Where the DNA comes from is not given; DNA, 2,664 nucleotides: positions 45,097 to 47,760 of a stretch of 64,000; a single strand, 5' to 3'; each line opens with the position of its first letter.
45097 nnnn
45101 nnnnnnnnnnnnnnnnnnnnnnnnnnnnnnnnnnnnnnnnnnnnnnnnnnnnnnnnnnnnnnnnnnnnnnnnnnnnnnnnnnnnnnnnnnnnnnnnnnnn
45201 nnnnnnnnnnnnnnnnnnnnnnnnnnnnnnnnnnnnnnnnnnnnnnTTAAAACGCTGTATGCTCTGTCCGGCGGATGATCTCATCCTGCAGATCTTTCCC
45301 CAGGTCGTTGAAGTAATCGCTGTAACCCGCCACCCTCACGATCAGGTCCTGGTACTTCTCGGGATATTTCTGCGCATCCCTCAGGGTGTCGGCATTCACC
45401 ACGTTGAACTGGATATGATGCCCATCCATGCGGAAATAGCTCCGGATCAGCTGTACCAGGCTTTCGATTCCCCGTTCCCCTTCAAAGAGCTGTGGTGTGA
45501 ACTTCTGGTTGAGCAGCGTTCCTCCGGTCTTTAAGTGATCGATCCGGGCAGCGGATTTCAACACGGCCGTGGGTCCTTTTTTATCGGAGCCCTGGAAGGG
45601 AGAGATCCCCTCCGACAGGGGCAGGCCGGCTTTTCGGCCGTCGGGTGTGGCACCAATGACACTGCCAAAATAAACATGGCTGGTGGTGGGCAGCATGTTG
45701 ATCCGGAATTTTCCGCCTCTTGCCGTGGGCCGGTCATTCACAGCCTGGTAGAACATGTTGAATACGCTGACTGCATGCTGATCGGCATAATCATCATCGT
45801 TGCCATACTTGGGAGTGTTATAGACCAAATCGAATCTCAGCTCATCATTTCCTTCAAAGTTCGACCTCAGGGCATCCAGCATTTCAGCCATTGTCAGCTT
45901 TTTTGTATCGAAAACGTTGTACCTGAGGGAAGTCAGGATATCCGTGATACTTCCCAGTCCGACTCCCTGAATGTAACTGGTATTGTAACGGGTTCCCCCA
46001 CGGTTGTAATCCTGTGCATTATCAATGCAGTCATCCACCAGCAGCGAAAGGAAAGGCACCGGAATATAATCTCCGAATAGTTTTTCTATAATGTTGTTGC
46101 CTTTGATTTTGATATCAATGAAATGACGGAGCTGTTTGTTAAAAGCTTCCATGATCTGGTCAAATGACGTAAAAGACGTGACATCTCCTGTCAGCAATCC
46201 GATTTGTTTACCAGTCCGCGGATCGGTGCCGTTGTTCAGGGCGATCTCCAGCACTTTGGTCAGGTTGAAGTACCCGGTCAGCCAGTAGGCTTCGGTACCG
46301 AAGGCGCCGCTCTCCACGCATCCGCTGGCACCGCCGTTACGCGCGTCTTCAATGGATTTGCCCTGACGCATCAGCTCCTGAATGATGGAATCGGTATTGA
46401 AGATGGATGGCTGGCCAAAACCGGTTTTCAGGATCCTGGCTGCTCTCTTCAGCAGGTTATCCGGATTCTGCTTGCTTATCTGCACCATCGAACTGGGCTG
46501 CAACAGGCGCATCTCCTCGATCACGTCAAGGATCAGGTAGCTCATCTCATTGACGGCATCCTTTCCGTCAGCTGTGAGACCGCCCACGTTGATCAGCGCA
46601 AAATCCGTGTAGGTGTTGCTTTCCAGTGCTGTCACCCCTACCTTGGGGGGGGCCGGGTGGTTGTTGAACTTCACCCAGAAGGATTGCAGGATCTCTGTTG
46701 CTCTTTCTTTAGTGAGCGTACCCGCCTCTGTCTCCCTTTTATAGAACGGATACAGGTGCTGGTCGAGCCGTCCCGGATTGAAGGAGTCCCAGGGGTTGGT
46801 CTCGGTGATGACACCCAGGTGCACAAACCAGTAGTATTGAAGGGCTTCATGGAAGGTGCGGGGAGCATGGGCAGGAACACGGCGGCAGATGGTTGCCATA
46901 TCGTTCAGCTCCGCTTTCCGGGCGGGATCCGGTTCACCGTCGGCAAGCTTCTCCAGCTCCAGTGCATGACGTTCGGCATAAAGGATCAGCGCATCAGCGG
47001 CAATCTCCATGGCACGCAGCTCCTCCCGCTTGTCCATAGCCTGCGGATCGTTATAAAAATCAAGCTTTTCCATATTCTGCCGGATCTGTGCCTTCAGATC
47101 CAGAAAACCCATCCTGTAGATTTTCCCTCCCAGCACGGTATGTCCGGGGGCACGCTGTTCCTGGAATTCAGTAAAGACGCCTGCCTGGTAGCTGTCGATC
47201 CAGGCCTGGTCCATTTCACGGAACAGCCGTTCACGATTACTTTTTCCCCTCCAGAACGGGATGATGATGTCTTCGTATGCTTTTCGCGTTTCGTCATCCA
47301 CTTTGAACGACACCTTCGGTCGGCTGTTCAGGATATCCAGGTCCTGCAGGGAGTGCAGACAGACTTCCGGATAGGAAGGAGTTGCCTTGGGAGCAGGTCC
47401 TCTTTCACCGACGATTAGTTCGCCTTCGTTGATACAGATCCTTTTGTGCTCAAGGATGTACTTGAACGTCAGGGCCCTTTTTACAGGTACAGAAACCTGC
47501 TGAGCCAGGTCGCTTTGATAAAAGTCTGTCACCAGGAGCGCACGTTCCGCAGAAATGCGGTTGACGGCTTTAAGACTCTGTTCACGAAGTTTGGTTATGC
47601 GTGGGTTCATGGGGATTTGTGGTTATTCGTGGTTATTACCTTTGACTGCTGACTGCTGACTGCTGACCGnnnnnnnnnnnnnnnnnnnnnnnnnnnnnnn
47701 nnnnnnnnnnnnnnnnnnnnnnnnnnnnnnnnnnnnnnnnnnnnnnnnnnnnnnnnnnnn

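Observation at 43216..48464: Glycyl-radical operon pairing an eliminase-type GRE with a Cys/Thr proline-racemase-family enzyme and an EamA transporter: candidate anaerobic hydroxyproline pathway handling more than one Hyp isomer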

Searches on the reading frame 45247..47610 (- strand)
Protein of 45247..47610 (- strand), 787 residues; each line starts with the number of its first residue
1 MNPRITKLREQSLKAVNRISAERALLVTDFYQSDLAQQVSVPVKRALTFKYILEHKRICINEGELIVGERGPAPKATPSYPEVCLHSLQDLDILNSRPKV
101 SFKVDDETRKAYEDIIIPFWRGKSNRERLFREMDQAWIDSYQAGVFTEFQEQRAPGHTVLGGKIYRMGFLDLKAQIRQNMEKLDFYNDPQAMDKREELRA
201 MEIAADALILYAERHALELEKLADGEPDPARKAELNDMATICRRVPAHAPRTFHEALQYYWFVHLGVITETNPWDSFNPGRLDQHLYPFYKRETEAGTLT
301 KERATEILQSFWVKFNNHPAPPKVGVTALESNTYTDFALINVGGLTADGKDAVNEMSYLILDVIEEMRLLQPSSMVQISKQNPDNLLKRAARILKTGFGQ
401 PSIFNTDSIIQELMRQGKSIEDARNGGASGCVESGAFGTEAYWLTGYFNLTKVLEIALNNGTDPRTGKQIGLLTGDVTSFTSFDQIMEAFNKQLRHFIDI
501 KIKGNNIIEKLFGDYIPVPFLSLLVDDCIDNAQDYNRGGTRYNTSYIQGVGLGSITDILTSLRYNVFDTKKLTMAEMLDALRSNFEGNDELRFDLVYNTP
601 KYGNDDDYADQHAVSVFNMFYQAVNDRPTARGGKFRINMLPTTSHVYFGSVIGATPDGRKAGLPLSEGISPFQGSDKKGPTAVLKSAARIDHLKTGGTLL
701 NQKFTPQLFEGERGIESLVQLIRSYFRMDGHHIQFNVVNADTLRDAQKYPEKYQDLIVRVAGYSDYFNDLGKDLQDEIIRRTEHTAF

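Call 3: search_protein_families(library=pfam, proteins=[window:45247-47610:-])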
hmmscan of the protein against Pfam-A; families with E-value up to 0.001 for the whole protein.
window:45247-47610:- (787 aa): 2 families
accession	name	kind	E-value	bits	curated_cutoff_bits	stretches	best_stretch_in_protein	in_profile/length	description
PF02901.20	PFL-like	-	7.2e-227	755.5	24.3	1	1-649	1-647/647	Pyruvate formate lyase-like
PF01228.26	Gly_radical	-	8.1e-38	129.6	22.2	1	666-768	2-106/106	Glycine radical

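Call 4: search_protein_families(library=ncbifam, proteins=[window:45247-47610:-])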
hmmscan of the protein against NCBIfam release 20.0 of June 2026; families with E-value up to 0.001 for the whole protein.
window:45247-47610:- (787 aa): 12 families
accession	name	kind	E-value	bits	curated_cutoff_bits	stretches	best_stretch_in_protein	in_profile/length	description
NF043068.1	glycl_HYPD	equivalog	0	1275.3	1100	1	3-785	2-783/784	trans-4-hydroxy-L-proline dehydratase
TIGR01774.1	PFL2-3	subfamily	6.4e-197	656.4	678.2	1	2-785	3-785/786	formate C-acetyltransferase/glycerol dehydratase family glycyl radical enzyme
NF048011.1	SfplDhtHpsGDes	equivalog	1.5e-168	562.7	1000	1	4-785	25-820/821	(2S)-3-sulfopropanediol dehydratase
NF007437.0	PRK09983.1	equivalog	7.4e-156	520.3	1109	1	1-785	1-764/765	formate C-acetyltransferase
NF048009.1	SfplDhtHpfGKleb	equivalog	3.2e-153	511.8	1000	1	3-783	26-821/824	(2S)-3-sulfopropanediol dehydratase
TIGR04394.1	choline_CutC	equivalog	2.7e-151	505.8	1050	1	3-783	3-785/789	choline trimethylamine-lyase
NF033718.1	indole_decarb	equivalog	1e-127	427.6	1100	1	169-784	229-866/868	indoleacetate decarboxylase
NF033715.1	glycyl_HPDL_Lrg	equivalog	7.3e-107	358.3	1150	2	192-585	266-678/901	4-hydroxyphenylacetate decarboxylase large subunit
TIGR01255.1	pyr_form_ly_1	equivalog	4e-48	164.5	994.2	1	253-785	236-742/744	formate C-acetyltransferase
NF038360.1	rad_fix_GrcA3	exception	7.9e-22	77.1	158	1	713-786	4-77/78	autonomous glycyl radical cofactor GrcA3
NF008341.1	PRK11127.1-1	equivalog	8.7e-12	44.9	145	1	731-785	24-78/80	autonomous glycyl radical cofactor GrcA2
TIGR04365.1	spare_glycyl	equivalog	1.8e-10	41.1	170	1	729-782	68-121/126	autonomous glycyl radical cofactor GrcA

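Call 5: search_solved_structures(query=window:45247-47610:-, show_alignments=1, max_evalue=1e-20)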
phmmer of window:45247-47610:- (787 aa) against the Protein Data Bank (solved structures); distinct sequences matched with E-value up to 1e-20: 35.
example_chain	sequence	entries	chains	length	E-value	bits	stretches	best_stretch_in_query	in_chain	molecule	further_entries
6vxc_A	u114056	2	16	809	0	1036.7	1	4-785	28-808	Trans-4-hydroxy-L-proline dehydratase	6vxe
1r8w_A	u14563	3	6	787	8.3e-166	556.7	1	3-785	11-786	glycerol dehydratase | B12-independent glycerol dehydratase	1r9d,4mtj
5i2a_A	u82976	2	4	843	1.6e-145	489.6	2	4-586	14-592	Diol-dehydratase | Diol dehydratase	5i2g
9rco_A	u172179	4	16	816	6.3e-144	484.4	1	3-784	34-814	Glycyl radical protein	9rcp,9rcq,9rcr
9f3w_A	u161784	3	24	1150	1.8e-143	482.8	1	2-783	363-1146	Choline trimethylamine-lyase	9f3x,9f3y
8id1_A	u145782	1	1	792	9.5e-139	467.3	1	4-785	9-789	Formate C-acetyltransferase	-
5fay_A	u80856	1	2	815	2.5e-137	462.6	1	2-783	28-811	Choline trimethylamine-lyase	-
9ht9_A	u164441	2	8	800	4.5e-137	461.7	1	2-783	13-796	Choline trimethylamine-lyase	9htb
9r0v_A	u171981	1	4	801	4.6e-137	461.7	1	2-783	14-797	Choline trimethylamine-lyase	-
6vue_A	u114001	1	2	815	4.9e-137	461.6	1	2-783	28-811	Choline trimethylamine-lyase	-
5faw_A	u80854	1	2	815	5e-137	461.6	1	2-783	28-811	Choline trimethylamine-lyase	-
5fau_A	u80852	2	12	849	5.7e-137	461.4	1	2-783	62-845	Choline trimethylamine-lyase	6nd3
5fav_A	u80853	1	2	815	1.3e-136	460.2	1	2-783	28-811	Choline trimethylamine-lyase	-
5kdp_A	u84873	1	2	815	3.2e-136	458.9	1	2-783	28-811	Choline trimethylamine-lyase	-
8iof_A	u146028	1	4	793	6.2e-136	458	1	5-783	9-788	Benzylsuccinate synthase alpha subunit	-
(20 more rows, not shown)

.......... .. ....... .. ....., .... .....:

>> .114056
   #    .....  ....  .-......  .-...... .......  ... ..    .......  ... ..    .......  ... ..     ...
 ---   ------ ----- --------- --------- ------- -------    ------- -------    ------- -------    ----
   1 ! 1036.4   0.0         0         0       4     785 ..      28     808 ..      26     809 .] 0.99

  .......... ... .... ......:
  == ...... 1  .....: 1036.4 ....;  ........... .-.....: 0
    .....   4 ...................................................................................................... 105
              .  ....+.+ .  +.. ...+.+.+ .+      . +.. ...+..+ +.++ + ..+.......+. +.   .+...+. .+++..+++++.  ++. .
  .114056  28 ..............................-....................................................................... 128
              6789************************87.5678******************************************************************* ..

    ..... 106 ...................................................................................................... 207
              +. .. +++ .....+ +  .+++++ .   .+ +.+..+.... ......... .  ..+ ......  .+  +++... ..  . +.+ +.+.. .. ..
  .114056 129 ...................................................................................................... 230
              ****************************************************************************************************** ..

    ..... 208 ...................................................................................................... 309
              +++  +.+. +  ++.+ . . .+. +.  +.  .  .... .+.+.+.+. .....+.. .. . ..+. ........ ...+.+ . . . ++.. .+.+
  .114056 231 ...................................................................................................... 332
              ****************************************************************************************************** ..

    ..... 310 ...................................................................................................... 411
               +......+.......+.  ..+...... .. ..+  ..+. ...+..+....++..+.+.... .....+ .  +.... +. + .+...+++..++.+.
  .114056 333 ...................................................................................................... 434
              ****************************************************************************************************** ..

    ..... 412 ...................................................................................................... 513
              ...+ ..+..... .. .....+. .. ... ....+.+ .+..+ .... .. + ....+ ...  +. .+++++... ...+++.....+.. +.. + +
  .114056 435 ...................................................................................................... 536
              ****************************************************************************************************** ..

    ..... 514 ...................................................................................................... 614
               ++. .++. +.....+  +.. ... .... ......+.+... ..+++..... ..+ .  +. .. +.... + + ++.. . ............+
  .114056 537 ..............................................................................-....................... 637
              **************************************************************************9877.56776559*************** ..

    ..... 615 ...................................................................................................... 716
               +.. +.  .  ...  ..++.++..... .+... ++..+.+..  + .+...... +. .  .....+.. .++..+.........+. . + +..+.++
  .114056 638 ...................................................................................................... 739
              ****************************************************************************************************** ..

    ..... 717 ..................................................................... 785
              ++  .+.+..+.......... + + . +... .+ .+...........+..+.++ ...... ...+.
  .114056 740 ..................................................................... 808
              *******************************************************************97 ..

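Call 16: find_related_loci(query=window:45247-47610:-, collection=genome_contigs, flank=10000)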
Query window:45247-47610:- (787 aa) in genome_contigs; peptide patterns used: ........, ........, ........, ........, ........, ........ (x = any residue, [..] = any of these).
600 stretches matched a pattern (row limit reached: there are more); 597 encode a relative of the query (tblastn E <= 1e-3); the best 80 are kept; 80 distinct loci.
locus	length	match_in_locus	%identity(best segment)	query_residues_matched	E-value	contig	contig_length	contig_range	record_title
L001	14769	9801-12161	73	1-787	0e+0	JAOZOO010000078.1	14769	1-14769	MAG: Bacteroidales bacterium isolate GMC4.maxbin2.135_sub GMC4_4864_length_14769_cov_17.521680, whole genome shotgun seq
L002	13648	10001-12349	73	1-784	0e+0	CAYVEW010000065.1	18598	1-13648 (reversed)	MAG TPA_asm: uncultured Bacteroidales bacterium isolate binchicken_co42_308 genome assembly, contig: NODE_3952_length_18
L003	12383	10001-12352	72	1-784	0e+0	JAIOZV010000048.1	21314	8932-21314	MAG: Bacteroidales bacterium isolate Tobar13m-G16 Tobar13m-C2691, whole genome shotgun sequence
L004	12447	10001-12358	72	1-786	0e+0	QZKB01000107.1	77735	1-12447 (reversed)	MAG: Ignavibacteriales bacterium isolate SURF_24 Ga0104751_1000320, whole genome shotgun sequence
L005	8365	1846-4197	72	1-784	0e+0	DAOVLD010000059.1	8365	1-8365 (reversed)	MAG TPA_asm: Bacteroidota bacterium isolate CSMAG_1436 CSMAG_1436_k141_437702_length_8365_cov_70.5913, whole genome shot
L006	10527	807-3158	72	1-784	0e+0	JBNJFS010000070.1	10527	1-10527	MAG: Bacteroidota bacterium isolate Y22_60dBSe2.bin.27 NODE_8288_length_10527_cov_13.524070, whole genome shotgun sequen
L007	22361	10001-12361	71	1-787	0e+0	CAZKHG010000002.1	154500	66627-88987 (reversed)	MAG TPA_asm: uncultured Rikenellaceae bacterium isolate SRP278314_co2_248 genome assembly, contig: NODE_165_length_15450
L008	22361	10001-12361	69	1-787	0e+0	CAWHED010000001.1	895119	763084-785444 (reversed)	MAG: uncultured Bacteroidales bacterium isolate MFD00905.bin.1.160 genome assembly, contig: contig_1120, whole genome sh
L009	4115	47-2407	69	1-787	0e+0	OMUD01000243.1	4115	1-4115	uncultured Prevotellaceae bacterium isolate hRUG883 genome assembly, contig: NODE_32675_length_4115_cov_53.8074, whole g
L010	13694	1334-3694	69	1-787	0e+0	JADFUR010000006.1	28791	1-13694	MAG: Bacteroidetes bacterium isolate C4.bin.5 k83_197458, whole genome shotgun sequence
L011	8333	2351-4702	70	1-784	0e+0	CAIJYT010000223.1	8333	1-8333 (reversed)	MAG: uncultured Bacteroidales bacterium isolate KR_bin-2728 genome assembly, contig: bin-2728:223/289, whole genome shot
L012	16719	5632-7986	70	1-785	0e+0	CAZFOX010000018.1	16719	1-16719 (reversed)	MAG TPA_asm: uncultured bacterium isolate SRP278314_co1_145 genome assembly, contig: NODE_4282_length_16719_cov_4.814330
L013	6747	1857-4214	69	1-786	0e+0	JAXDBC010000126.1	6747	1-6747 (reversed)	MAG: Bacteroidales bacterium isolate POMEDNA-B08 Raw1_k127_1922289, whole genome shotgun sequence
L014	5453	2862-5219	71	1-786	0e+0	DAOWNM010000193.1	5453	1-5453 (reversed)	MAG TPA_asm: Bacteroidota bacterium isolate CSMAG_3028 CSMAG_3028_k141_189048_length_5453_cov_110.8818, whole genome sho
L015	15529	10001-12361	71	1-787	0e+0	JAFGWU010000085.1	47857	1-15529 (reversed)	MAG: Bacteroidales bacterium isolate ZodW_Metabat.292 k87_17161826, whole genome shotgun sequence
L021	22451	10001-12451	68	1-787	0e+0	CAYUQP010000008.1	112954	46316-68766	MAG TPA_asm: uncultured Bacteroidales bacterium isolate binchicken_co115_320 genome assembly, contig: NODE_304_length_11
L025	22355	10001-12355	68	1-785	0e+0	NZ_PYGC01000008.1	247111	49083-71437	Prolixibacter denitrificans strain DSM 27267 Ga0181020_108, whole genome shotgun sequence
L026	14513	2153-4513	68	1-787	0e+0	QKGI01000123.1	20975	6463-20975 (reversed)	MAG: Bacteroidetes bacterium isolate SZUA-524 scaffold_6408, whole genome shotgun sequence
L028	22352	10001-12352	67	1-784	0e+0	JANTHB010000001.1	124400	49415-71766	MAG: Bacteroidales bacterium isolate bin10098 c_000000000012, whole genome shotgun sequence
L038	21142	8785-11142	67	1-786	0e+0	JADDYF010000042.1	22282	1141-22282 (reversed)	MAG: Bacteroidales bacterium isolate Aug_T1_C1_D5_161 Aug_T1_C1_D5_k121_6882755, whole genome shotgun sequence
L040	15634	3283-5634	68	1-784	0e+0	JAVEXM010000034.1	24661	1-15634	MAG: Bacteroidales bacterium isolate BF4_172 NODE_6018_length_24661_cov_7.075895_Biofilm4, whole genome shotgun sequence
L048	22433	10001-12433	66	1-784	0e+0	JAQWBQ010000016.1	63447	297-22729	MAG: Bacteroidales bacterium isolate STF2_223 NODE_830_length_63447_cov_7.337382_Sandtown_F2, whole genome shotgun seque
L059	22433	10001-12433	66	1-784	0e+0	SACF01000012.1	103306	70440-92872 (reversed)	MAG: Alphaproteobacteria bacterium isolate INTA.CYC.164 contig-100_96, whole genome shotgun sequence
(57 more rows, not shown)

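Call 20: search_protein_families(library=pfam, proteins=[L006:5580-6974:+, L038:13582-14304:+, L038:14351-15658:-, L059:5739-6686:+, L048:12646-13512:-, L048:6735-8090:+, L040:8054-8998:+, L026:7932-9104:+, L008:8378-8905:-, L028:5065-7383:+])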
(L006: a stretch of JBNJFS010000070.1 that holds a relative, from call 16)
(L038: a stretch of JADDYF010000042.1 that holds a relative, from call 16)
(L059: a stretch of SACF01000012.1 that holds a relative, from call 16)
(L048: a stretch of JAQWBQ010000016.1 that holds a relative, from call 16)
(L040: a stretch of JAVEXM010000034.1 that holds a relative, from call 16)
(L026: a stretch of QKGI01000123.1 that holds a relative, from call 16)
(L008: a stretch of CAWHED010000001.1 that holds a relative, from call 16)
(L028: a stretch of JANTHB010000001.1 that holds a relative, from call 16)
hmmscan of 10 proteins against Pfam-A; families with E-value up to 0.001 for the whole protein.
L006:5580-6974:+ (464 aa): 2 families
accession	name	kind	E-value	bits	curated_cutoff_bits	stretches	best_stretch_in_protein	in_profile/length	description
PF00557.29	Peptidase_M24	-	1.5e-47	162.5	23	1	174-438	2-208/208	Metallopeptidase family M24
PF05195.22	AMP_N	-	1.6e-23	83.2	24.6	1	7-123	1-120/121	Aminopeptidase P, N-terminal domain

L038:13582-14304:+ (240 aa): 1 family
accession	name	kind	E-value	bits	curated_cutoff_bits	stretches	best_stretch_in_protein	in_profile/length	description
PF13189.12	Cytidylate_kin2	-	1.6e-27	97.2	28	1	27-207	1-175/176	Cytidylate kinase-like family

L038:14351-15658:- (435 aa): 2 families
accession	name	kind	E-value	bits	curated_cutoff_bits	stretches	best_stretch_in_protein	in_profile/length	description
PF00390.24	malic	-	1.5e-30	106.8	23.1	1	19-151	2-182/182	Malic enzyme, N-terminal domain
PF03949.21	Malic_M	-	1.4e-22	80.7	23.5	1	165-355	3-227/258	Malic enzyme, NAD binding domain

L059:5739-6686:+ (315 aa): 1 family
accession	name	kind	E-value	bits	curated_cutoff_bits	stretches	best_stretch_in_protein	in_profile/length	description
PF00892.27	EamA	-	2.3e-38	132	28.2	2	23-162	3-134/135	EamA-like transporter family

L048:12646-13512:- (288 aa): 1 family
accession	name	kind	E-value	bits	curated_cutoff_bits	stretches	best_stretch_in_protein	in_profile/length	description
PF01145.31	Band_7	-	8.3e-38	130.6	23.6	1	23-194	2-173/176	SPFH domain / Band 7 family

L048:6735-8090:+ (451 aa): 2 families
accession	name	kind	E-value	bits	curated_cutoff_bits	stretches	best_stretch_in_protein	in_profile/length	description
PF09471.16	Peptidase_M64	-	2.5e-70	237.5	26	2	184-391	2-209/302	IgA Peptidase M64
PF16217.10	M64_N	-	4.6e-39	133.2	27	1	41-156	2-117/122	Peptidase M64 N-terminus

L040:8054-8998:+ (314 aa): 1 family
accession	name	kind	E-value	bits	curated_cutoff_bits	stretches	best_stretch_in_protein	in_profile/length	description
PF00480.26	ROK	-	2.9e-18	66.8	22.9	1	10-300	2-292/294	ROK family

L026:7932-9104:+ (390 aa): 4 families
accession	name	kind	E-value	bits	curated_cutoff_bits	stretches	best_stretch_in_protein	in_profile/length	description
PF07690.21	MFS_1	-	3.2e-31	109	33.4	1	33-348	22-345/347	Major Facilitator Superfamily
PF13347.12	MFS_2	-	1.5e-05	24.2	27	0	45-125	261-343/427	MFS/sugar transport protein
PF03137.26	OATP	-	6.4e-05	21.9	25.8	1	97-164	134-201/545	Organic Anion Transporter Polypeptide (OATP) family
PF00083.30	Sugar_tr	-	0.00012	21.6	22.3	1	50-180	53-188/452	Sugar (and other) transporter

L008:8378-8905:- (175 aa): 0 families

L028:5065-7383:+ (772 aa): 4 families
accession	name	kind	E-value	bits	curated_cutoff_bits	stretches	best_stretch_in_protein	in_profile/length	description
PF00930.27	DPPIV_N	-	6.2e-60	203.2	22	1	131-474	21-354/354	Dipeptidyl peptidase IV (DPP IV) N-terminal region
PF00326.27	Peptidase_S9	-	8e-46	156.6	22.6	1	563-759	8-210/213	Prolyl oligopeptidase family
PF07676.18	PD40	-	6.9e-08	32.7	20.9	0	308-319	16-27/38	WD40-like Beta Propeller Repeat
PF01738.24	DLH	-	8.9e-05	22.6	21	1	565-743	37-191/217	Dienelactone hydrolase family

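Call 49: search_protein_families(library=pfam, proteins=[L006:3254-5533:+, L025:6766-9051:+, L021:5693-8551:+, L021:14635-15390:+], max_evalue=0.00001)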
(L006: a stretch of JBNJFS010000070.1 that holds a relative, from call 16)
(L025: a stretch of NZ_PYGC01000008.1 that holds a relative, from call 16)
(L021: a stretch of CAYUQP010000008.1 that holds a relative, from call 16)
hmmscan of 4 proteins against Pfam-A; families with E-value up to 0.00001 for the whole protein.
L006:3254-5533:+ (759 aa): 2 families
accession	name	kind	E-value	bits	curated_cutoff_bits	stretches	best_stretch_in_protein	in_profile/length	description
PF00930.27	DPPIV_N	-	1.5e-50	172.4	22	1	117-463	14-353/354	Dipeptidyl peptidase IV (DPP IV) N-terminal region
PF00326.27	Peptidase_S9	-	2e-39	135.7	22.6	1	556-744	10-210/213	Prolyl oligopeptidase family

L025:6766-9051:+ (761 aa): 1 family
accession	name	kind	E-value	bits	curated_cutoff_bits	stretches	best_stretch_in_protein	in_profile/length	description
PF00324.27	AA_permease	-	3.6e-42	145.1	24.6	1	38-449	3-427/470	Amino acid permease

L021:5693-8551:+ (952 aa): 2 families
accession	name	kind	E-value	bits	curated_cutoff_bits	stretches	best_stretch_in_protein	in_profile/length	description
PF05170.20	AsmA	-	1.4e-17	64.2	29.8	1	8-188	1-187/607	AsmA family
PF05103.18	DivIVA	-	6.7e-06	26.5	28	0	902-949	71-118/131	DivIVA protein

L021:14635-15390:+ (251 aa): 1 family
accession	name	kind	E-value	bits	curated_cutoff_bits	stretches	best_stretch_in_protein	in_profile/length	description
PF03932.20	CutC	-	6.1e-69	232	23.3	1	7-205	2-200/202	CutC family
